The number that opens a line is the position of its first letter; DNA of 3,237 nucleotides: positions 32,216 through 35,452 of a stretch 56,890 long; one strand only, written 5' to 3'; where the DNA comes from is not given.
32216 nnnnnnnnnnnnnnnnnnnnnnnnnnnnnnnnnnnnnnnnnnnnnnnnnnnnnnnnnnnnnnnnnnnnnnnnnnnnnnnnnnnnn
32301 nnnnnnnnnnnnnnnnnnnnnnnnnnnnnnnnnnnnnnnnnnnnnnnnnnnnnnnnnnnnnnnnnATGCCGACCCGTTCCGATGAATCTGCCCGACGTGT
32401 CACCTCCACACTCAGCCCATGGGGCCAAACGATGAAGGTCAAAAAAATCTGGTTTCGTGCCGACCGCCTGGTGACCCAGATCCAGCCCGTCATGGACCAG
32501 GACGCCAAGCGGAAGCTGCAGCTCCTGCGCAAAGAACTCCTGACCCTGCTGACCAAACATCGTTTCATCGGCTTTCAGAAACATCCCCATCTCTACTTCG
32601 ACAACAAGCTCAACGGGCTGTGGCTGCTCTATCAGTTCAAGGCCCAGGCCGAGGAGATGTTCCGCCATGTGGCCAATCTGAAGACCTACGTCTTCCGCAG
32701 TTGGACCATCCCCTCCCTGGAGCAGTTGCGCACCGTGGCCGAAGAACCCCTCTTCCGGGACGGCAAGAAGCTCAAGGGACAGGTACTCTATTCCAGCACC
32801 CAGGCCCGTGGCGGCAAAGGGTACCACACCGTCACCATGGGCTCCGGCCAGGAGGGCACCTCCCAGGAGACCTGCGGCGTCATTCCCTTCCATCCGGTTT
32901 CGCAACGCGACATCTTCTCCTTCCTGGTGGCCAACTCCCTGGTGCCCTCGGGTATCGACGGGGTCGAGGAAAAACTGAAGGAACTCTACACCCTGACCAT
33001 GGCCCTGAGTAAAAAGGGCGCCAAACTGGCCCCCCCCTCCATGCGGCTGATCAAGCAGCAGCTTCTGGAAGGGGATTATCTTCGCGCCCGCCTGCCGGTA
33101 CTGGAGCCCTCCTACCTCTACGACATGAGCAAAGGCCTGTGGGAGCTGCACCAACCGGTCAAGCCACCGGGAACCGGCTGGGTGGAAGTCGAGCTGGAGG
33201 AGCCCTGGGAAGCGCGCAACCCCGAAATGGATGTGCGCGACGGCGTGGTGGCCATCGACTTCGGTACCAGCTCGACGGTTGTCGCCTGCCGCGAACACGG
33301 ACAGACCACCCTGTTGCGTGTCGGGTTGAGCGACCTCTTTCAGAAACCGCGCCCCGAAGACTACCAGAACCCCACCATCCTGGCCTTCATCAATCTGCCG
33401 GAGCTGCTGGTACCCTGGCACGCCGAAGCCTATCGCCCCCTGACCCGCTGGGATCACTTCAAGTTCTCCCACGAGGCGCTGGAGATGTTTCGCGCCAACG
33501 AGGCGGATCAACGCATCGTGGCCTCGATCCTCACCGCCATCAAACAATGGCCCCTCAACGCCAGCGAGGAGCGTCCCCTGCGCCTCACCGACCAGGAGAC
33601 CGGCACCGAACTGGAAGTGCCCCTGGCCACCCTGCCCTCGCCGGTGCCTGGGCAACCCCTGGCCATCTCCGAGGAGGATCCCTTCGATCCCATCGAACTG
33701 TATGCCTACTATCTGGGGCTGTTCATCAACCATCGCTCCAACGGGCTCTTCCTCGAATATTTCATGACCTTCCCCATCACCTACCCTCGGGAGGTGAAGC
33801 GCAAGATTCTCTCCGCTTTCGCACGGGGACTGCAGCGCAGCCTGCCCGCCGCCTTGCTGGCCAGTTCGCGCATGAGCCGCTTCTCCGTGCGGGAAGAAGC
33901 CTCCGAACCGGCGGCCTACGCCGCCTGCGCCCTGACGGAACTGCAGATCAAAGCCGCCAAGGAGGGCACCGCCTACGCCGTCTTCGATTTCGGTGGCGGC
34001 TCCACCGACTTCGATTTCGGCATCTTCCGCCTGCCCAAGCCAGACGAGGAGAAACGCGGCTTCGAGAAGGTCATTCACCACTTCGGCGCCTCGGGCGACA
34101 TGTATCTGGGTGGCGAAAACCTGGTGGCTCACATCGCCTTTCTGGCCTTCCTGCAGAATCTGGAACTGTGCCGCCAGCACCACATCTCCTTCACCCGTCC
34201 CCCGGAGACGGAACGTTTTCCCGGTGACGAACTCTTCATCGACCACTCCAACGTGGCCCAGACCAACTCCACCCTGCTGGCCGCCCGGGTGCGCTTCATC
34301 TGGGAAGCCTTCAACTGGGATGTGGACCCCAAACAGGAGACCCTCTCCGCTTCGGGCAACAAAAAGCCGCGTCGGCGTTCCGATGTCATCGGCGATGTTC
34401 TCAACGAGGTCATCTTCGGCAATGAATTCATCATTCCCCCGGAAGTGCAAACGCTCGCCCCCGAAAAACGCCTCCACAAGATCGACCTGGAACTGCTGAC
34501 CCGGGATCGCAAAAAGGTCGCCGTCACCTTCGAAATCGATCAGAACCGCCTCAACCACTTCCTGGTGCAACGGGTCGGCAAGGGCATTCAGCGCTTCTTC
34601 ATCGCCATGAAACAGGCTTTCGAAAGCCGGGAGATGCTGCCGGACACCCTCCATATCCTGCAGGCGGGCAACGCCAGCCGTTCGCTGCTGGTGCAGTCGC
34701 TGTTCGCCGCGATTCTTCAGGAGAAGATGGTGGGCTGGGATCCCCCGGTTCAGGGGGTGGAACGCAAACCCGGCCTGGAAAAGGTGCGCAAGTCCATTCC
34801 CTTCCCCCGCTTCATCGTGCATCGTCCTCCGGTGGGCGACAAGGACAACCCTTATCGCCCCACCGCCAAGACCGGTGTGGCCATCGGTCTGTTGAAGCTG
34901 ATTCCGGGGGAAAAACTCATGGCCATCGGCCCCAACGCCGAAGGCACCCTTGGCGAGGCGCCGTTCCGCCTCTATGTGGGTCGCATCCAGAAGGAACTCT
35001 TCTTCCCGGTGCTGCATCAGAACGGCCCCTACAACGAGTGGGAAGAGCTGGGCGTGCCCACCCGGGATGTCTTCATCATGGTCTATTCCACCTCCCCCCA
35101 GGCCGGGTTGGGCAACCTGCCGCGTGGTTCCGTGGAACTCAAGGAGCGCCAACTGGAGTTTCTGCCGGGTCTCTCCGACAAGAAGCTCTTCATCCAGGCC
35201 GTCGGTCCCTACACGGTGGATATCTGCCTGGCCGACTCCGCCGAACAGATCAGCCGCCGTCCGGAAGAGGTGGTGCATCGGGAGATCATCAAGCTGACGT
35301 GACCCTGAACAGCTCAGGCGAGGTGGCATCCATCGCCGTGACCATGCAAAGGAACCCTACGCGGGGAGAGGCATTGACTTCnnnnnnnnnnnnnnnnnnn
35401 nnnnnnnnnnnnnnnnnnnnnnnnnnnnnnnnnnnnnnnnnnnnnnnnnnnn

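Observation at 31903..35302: Orphan two-gene module: acidic 152-aa protein coupled to a 978-aa atypical Hsp70-fold ATPase with unknown N- and C-terminal domains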

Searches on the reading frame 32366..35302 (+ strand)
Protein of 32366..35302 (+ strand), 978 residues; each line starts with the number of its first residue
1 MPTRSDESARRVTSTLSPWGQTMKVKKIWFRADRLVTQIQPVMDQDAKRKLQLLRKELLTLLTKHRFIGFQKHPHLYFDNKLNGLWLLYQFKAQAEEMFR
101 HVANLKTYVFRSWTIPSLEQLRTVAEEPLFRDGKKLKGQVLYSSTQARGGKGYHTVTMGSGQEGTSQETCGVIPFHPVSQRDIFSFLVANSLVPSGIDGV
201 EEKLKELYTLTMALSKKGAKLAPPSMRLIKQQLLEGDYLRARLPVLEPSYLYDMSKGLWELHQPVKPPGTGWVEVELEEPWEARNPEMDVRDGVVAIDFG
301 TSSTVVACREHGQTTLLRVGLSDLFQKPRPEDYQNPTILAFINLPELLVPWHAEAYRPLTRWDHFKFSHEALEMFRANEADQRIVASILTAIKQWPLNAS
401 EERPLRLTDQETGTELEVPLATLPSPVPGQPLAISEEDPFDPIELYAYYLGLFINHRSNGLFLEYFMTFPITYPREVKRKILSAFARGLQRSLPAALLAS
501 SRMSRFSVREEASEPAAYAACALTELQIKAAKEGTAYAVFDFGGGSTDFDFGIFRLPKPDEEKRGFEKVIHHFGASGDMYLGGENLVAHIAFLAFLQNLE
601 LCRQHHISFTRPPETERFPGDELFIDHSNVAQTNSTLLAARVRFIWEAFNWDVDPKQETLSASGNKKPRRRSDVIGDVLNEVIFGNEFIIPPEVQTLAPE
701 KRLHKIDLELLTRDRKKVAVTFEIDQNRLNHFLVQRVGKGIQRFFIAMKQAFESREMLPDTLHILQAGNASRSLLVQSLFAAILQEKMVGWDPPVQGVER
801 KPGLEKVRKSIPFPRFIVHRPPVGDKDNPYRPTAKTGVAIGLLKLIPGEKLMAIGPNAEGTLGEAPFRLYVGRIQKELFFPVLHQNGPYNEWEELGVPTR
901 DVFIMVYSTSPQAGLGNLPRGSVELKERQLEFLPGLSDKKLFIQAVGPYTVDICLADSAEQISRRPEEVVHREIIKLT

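Call 3: search_protein_families(library=pfam, proteins=[window:32366-35302:+], max_evalue=0.1)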
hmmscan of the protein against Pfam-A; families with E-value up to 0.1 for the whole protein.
window:32366-35302:+ (978 aa): 0 families

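Call 4: search_protein_families(library=ncbifam, proteins=[window:32366-35302:+], max_evalue=0.1)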
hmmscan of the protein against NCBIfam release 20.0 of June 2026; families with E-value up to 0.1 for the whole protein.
window:32366-35302:+ (978 aa): 3 families
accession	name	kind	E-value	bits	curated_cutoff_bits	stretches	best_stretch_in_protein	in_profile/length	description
NF001413.0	PRK00290.1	equivalog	0.047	12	648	0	532-590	181-228/625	molecular chaperone DnaK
NF003520.0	PRK05183.1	subfamily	0.057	11.8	620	0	528-591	196-247/621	Fe-S protein assembly chaperone HscA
TIGR01991.1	HscA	equivalog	0.082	11.4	708.55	0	514-593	166-229/600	Fe-S protein assembly chaperone HscA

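Call 5: search_protein_families(library=padloc, proteins=[window:32366-35302:+], max_evalue=0.1)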
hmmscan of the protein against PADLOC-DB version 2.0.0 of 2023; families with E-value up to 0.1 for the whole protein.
window:32366-35302:+ (978 aa): 0 families

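Call 6: find_homologous_proteins(query=window:32366-35302:+, max_evalue=0.001)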
Query window:32366-35302:+ (978 aa): 828 proteins with E <= 0.001 among 8000 candidates; the best 120 are listed.
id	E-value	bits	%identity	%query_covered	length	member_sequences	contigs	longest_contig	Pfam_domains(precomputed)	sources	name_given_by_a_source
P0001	0.0e+0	2198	100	98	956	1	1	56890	-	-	-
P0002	0.0e+0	1370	62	98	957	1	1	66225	-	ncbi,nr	ncbi:MAG: hypothetical protein HQL64_03445 [Magnetococcales bacterium]|nr:hypothetical protein [Magn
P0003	0.0e+0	1365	62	98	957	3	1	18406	-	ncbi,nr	ncbi:MAG: hypothetical protein HQL65_15965 [Magnetococcales bacterium]|nr:hypothetical protein [Magn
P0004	0.0e+0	1364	61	98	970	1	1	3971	-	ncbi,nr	ncbi:MAG: hypothetical protein HQL50_13785 [Magnetococcales bacterium]|nr:hypothetical protein [Magn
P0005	0.0e+0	1358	61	98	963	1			-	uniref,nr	uniref:Uncharacterized protein n=1 Tax=Magnetococcus massalia (strain MO-1) TaxID=451514 RepID=A0A1S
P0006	0.0e+0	1357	62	98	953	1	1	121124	-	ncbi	ncbi:MAG: hypothetical protein H7832_00620 [Magnetococcus sp. DMHC-6]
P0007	0.0e+0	1346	60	98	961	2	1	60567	-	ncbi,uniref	ncbi:hypothetical protein [Magnetococcus sp. PR-3]|uniref:hypothetical protein n=1 Tax=Magnetococcus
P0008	0.0e+0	1344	62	98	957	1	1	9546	-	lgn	-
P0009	0.0e+0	1338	60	98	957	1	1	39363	-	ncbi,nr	ncbi:MAG: hypothetical protein HQL63_08390 [Magnetococcales bacterium]|nr:hypothetical protein [Magn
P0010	0.0e+0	1337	60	98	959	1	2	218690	-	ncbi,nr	ncbi:MAG: hypothetical protein HQL72_02930 [Magnetococcales bacterium]|nr:hypothetical protein [Magn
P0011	0.0e+0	1335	60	98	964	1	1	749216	-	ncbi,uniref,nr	ncbi:hypothetical protein [Magnetofaba australis]|uniref:Uncharacterized protein n=1 Tax=Magnetofaba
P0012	0.0e+0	1335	61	98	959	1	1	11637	-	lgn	-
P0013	0.0e+0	1331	60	98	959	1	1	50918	-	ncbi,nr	ncbi:MAG: hypothetical protein HQL76_13070 [Magnetococcales bacterium]|nr:hypothetical protein [Magn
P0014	0.0e+0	1331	61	98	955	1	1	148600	-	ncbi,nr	ncbi:MAG: hypothetical protein HQL67_02020 [Magnetococcales bacterium]|nr:hypothetical protein [Magn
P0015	0.0e+0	1329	60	98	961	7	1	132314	-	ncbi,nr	ncbi:MAG: hypothetical protein HQL98_08915 [Magnetococcales bacterium]|nr:hypothetical protein [Magn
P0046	0.0e+0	1159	55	98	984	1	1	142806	-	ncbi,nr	ncbi:MAG: hypothetical protein HQL87_00065 [Magnetococcales bacterium]|nr:hypothetical protein [Magn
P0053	0.0e+0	1095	52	97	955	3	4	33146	-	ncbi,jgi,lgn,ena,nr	ncbi:MAG: hypothetical protein HN826_00475 [Methylococcales bacterium]|jgi:hypothetical protein|nr:h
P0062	2.3e-199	683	46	76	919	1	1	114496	-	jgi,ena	-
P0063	2.1e-183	630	42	77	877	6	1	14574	PF07603.18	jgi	jgi:hypothetical protein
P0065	1.7e-181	624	38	92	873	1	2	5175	PF07603.18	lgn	-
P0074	6.2e-178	612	42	76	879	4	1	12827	PF07603.18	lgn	-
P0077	3.4e-177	610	42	76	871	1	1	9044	PF07603.18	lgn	-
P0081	4.0e-176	606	37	96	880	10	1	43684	PF07603.18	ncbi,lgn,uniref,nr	ncbi:hypothetical protein PMI38_00662 [Pseudomonas sp. GM84]|uniref:hypothetical protein n=1 Tax=Pse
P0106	9.1e-173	595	41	76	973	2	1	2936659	PF07603.18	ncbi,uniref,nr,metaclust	ncbi:hypothetical protein [Thiorhodospira sibirica]|uniref:hypothetical protein n=1 Tax=Thiorhodospi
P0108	2.1e-172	594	43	74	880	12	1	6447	PF07603.18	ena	-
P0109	2.7e-172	593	37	95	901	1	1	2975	PF07603.18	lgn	-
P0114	5.6e-172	592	41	79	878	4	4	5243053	-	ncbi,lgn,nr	ncbi:hypothetical protein QEP73_04115 [Pseudomonas defluvii]|nr:hypothetical protein QEP73_04115 [Ps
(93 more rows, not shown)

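Call 7: search_solved_structures(query=window:32366-35302:+, max_evalue=10, show_alignments=3)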
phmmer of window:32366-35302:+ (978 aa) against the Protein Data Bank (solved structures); distinct sequences matched with E-value up to 10: 2.
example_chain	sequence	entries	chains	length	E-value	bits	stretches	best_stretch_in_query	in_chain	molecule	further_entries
5oow_A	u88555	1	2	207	0.8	10.7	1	536-589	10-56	Chaperone protein DnaK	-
1yoz_A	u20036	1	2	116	1.2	10.2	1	86-141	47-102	Hypothetical protein AF0941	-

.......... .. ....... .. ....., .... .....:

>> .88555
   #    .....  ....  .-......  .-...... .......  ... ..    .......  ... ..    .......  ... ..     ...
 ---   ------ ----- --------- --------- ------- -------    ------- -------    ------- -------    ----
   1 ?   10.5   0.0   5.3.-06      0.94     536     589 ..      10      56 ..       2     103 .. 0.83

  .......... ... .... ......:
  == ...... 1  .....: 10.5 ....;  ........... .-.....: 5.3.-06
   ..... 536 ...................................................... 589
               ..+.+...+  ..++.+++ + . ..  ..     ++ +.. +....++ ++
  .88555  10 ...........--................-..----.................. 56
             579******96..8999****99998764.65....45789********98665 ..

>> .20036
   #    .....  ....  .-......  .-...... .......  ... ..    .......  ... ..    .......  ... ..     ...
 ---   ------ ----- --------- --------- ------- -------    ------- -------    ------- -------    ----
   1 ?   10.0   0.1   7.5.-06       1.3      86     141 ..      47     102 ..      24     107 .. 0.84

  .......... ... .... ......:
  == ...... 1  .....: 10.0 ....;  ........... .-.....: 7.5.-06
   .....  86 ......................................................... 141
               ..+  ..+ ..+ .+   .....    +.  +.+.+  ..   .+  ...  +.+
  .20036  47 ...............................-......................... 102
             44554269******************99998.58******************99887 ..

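Call 9: find_encoding_contigs(protein=P0002, flank=10000, max_places=2)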
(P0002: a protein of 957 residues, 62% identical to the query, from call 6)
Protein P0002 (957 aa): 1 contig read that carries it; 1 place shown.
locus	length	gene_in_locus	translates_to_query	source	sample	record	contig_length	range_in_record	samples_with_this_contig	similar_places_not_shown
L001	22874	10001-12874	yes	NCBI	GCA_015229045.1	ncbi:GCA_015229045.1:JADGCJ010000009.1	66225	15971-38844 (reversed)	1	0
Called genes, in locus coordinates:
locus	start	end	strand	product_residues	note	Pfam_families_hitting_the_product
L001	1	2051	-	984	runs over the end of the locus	PF00072:Response_reg, PF00989:PAS, PF08448:PAS_4, PF13426:PAS_9, PF08447:PAS_3, PF00989:PAS, PF08447:PAS_3, PF08448:PAS_4, +5 more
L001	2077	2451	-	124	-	PF00072:Response_reg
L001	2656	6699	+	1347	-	PF00672:HAMP, PF00512:HisKA, PF02518:HATPase_c, PF00072:Response_reg, PF01627:Hpt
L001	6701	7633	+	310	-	PF00072:Response_reg, PF00990:GGDEF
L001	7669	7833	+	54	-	-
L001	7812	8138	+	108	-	PF01909:NTP_transf_2, PF18765:Polbeta (weak)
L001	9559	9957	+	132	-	-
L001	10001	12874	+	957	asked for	-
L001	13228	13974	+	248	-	PF01209:Ubie_methyltran, PF08241:Methyltransf_11, PF08242:Methyltransf_12, PF13649:Methyltransf_25, PF13847:Methyltransf_31 (weak)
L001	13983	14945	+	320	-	PF00850:Hist_deacetyl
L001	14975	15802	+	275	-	PF00590:TP_methylase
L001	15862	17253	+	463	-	PF00364:Biotin_lipoyl, PF02817:E3_binding, PF00198:2-oxoacid_dh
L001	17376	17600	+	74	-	-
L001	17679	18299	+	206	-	PF13580:SIS_2, PF01380:SIS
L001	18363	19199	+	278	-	PF05116:S6PP, PF08282:Hydrolase_3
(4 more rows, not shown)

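Call 10: find_encoding_contigs(protein=P0011, flank=10000, max_places=2)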
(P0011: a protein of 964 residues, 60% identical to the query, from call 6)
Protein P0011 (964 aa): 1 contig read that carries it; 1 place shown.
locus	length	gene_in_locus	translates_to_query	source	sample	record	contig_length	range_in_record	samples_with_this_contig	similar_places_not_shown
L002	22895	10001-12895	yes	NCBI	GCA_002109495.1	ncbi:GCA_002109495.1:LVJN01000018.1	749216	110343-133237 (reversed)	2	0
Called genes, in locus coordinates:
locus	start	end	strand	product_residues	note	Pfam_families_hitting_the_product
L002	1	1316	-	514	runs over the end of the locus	PF00270:DEAD, PF04851:ResIII (weak), PF00271:Helicase_C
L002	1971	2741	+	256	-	PF00106:adh_short, PF08659:KR, PF13561:adh_short_C2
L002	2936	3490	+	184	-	PF01288:HPPK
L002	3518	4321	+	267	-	PF00106:adh_short, PF13561:adh_short_C2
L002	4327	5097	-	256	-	PF00106:adh_short, PF08659:KR, PF13561:adh_short_C2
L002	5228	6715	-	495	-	PF03600:CitMHS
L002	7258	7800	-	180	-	PF22784:PTP-SAK, PF22785:Tc-R-P, PF00782:DSPc (weak)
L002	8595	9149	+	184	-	PF09923:DUF2155 (faint)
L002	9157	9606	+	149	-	PF00383:dCMP_cyt_deam_1, PF14437:MafB19-deam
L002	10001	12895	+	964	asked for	-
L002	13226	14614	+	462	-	PF00990:GGDEF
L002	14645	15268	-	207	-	PF00753:Lactamase_B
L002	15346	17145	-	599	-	PF01368:DHH, PF02272:DHHA1, PF17768:RecJ_OB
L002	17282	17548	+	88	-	-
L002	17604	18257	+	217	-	PF07963:N_methyl (faint)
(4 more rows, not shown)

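Call 12: find_related_loci(query=A1, collection=genome_contigs, flank=8000)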
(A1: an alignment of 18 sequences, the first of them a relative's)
Query A1 (956 aa) in genome_contigs; peptide patterns used: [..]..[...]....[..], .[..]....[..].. (x = any residue, [..] = any of these).
238 stretches matched a pattern; 231 encode a relative of the query (tblastn E <= 1e-3); the best 80 are kept; 80 distinct loci.
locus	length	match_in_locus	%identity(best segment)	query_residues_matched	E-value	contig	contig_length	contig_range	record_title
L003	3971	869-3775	61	1-956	0e+0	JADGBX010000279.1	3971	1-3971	MAG: Magnetococcales bacterium isolate nwalbin5 nwal_bin5_NODE_279_length_3971_cov_2.403441, whole genome shotgun sequen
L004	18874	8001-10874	60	1-955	0e+0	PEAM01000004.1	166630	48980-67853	MAG: Magnetococcales bacterium isolate ER1bin7 scaffold15, whole genome shotgun sequence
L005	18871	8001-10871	61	1-955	0e+0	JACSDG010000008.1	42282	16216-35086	MAG: Magnetococcales bacterium isolate C5_bin.1 scaffold_15, whole genome shotgun sequence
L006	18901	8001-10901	62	1-955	0e+0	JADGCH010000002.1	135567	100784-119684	MAG: Magnetococcales bacterium isolate nWRX1bin3 nWRX1_bin3_NODE_2_length_135567_cov_34.467922, whole genome shotgun seq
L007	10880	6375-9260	60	1-955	0e+0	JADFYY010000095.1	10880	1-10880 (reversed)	MAG: Magnetococcales bacterium isolate nHA1bin2 nHA1_bin2_NODE_95_length_10880_cov_4.740813, whole genome shotgun sequen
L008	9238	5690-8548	60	1-948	0e+0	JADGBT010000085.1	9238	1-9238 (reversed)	MAG: Magnetococcales bacterium isolate nW5bin1 nW5_bin1_NODE_85_length_9238_cov_25.669301, whole genome shotgun sequence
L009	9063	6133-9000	60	1-955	0e+0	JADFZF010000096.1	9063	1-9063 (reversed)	MAG: Magnetococcales bacterium isolate nHA5abin3 nHA5a_bin3_NODE_96_length_9063_cov_6.188961, whole genome shotgun seque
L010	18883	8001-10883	59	1-955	0e+0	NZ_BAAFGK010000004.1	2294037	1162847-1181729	Candidatus Magnetaquiglobus chichijimensis isolate FCR-1 contig_4, whole genome shotgun sequence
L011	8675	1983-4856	60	1-955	0e+0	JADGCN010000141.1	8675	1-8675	MAG: Magnetococcales bacterium isolate nWRX3bin12 nWRX3_bin12_NODE_141_length_8675_cov_9.995360, whole genome shotgun se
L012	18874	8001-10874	59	1-955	0e+0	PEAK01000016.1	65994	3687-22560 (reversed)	MAG: Magnetococcales bacterium isolate HA3dbin1 scaffold17, whole genome shotgun sequence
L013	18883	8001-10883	59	1-955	0e+0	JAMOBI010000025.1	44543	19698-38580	MAG: Magnetococcus sp. YQC-9 scaffold_298, whole genome shotgun sequence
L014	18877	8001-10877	59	1-955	0e+0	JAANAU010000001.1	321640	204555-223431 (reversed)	MAG: Magnetococcales bacterium isolate DH2_bin6 NODE_1_length_321640_cov_2.13942, whole genome shotgun sequence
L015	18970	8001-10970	59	1-955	0e+0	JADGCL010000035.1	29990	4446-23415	MAG: Magnetococcales bacterium isolate nWRX3bin10 nWRX3_bin10_NODE_35_length_29990_cov_6.182228, whole genome shotgun se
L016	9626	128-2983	59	1-950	0e+0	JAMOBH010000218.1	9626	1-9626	MAG: Magnetococcus sp. YQC-5 contig-110_1824, whole genome shotgun sequence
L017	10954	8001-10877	59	1-955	0e+0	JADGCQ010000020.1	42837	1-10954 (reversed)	MAG: Magnetococcales bacterium isolate nWRX3bin6 nWRX3_bin6_NODE_20_length_42837_cov_252.842644, whole genome shotgun se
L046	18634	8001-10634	37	21-955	2e-173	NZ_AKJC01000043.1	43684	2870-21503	Pseudomonas sp. GM84 PMI38_contig49.49, whole genome shotgun sequence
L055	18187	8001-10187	41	215-953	6e-166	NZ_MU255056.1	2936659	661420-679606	Thiorhodospira sibirica ATCC 700588 ThisiDRAFT_Contig4.4, whole genome shotgun sequence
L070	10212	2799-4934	40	172-942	3e-152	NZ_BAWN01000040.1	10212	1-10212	Serpentinimonas barnesii strain H1, whole genome shotgun sequence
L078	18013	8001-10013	39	207-941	3e-152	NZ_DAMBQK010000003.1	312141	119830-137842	MAG: Atlantibacter sp. isolate CTOTU49159 NODE_3_length_312141_cov_7.098393, whole genome shotgun sequence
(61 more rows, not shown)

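Call 17: search_protein_families(library=pfam, proteins=[L078:2187-5294:+, L078:5314-5949:+, L078:5816-6823:+, L078:6839-7438:+, L055:3717-5246:+, L046:2279-4588:+, L046:4599-6821:+, L046:11013-11804:+, L046:6890-7396:+, L046:7393-7962:+], max_evalue=0.05)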
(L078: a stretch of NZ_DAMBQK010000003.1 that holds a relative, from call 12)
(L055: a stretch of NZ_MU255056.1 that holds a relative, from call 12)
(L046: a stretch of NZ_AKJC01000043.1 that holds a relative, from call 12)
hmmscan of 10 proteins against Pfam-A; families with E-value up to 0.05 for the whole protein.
L078:2187-5294:+ (1035 aa): 9 families
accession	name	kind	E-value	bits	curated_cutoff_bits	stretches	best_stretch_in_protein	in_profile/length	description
PF19044.6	P-loop_TraG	-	2.2e-09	36.9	25.8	1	532-866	28-346/413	TraG P-loop domain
PF01935.23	DUF87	-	4.4e-05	24.1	23.2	1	523-741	12-208/220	Helicase HerA, central domain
PF13401.12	AAA_22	-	0.00023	21.9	27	1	534-575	6-51/130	AAA domain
PF20720.3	nSTAND3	-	0.0087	16.2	27.2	1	528-556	12-40/155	Novel STAND NTPase 3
PF10412.15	TrwB_AAD_bind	-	0.0097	15.3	20.5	1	525-554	7-36/387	Type IV secretion-system coupling protein DNA-binding domain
PF04851.21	ResIII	-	0.01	16.2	22.5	0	518-556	20-46/164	Type III restriction enzyme, res subunit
PF01580.24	FtsK_SpoIIIE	-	0.011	15.6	24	1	523-555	29-61/221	FtsK/SpoIIIE family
PF13238.12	AAA_18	-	0.018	15.9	29.4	0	536-555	1-19/128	AAA domain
PF01443.25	Viral_helicase1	-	0.026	14.8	21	1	536-576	1-37/228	Viral superfamily 1 RNA helicase core domain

L078:5314-5949:+ (211 aa): 2 families
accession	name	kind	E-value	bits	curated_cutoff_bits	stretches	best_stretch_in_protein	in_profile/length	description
PF03092.22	BT1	-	0.037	13.2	22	1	6-61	125-180/432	BT1 family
PF22116.1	DUF6944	-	0.046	13.5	32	0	9-67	5-66/167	Family of unknown function (DUF6944)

L078:5816-6823:+ (335 aa): 0 families

L078:6839-7438:+ (199 aa): 0 families

L055:3717-5246:+ (509 aa): 2 families
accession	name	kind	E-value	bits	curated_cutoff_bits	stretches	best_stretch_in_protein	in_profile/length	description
PF00350.29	Dynamin_N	-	5.4e-07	30.2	27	1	47-218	3-155/168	Dynamin family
PF01926.29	MMR_HSR1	-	0.0072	16.9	21.9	0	156-213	45-100/113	50S ribosome-binding GTPase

L046:2279-4588:+ (769 aa): 4 families
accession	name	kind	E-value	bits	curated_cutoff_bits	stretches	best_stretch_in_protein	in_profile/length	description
PF00350.29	Dynamin_N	-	7.3e-23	81.9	27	1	59-226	1-165/168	Dynamin family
PF01926.29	MMR_HSR1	-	3e-06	27.8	21.9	1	59-198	2-85/113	50S ribosome-binding GTPase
PF14265.11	DUF4355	-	0.0011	19.6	25.4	1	597-707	17-123/124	Capsid assembly scaffolding protein Gp46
PF04548.22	AIG1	-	0.041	13.7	27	0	58-93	2-37/212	AIG1 family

L046:4599-6821:+ (740 aa): 3 families
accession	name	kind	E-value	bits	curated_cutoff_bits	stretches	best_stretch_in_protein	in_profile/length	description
PF00350.29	Dynamin_N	-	4.6e-14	53.2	27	1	40-178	2-153/168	Dynamin family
PF01926.29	MMR_HSR1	-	2.7e-08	34.3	21.9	1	39-187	2-111/113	50S ribosome-binding GTPase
PF05049.19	IIGP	-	0.018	14.6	24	0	125-191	86-152/375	Interferon-inducible GTPase (IIGP)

L046:11013-11804:+ (263 aa): 0 families

L046:6890-7396:+ (168 aa): 0 families

L046:7393-7962:+ (189 aa): 0 families
